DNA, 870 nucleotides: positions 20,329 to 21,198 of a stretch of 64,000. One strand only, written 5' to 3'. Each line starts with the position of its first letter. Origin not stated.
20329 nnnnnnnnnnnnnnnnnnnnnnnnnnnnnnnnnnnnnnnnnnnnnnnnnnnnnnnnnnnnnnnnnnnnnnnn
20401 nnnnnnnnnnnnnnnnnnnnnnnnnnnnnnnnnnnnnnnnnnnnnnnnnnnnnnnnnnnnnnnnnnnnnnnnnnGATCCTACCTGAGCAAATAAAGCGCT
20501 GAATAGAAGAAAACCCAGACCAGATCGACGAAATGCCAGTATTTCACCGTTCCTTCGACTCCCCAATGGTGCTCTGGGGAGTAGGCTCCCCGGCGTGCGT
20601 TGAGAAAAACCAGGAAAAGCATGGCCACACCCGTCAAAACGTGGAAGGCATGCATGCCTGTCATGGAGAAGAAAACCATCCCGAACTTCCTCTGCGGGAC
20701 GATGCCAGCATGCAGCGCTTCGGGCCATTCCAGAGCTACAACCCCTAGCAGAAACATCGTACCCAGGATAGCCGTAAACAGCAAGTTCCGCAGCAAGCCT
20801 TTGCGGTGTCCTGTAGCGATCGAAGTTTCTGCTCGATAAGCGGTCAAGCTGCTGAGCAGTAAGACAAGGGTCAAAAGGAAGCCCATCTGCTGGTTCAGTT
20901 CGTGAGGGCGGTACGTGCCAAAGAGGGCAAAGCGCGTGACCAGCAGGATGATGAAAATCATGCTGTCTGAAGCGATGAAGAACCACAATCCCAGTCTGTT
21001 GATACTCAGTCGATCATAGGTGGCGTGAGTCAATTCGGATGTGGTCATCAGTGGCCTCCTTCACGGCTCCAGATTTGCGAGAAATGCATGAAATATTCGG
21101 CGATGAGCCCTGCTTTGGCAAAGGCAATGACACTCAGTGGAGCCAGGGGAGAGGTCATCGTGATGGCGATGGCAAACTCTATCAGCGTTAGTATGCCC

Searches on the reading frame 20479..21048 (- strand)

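Call 70: search_protein_families(library=pfam, proteins=[window:20479-21048:-], max_evalue=0.00001)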
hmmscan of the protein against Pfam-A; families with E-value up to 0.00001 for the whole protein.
window:20479-21048:- (189 aa): 1 family
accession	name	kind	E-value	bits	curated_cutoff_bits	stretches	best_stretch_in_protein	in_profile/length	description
PF00510.24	COX3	-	1.6e-22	81.1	23.8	1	18-187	77-255/258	Cytochrome c oxidase subunit III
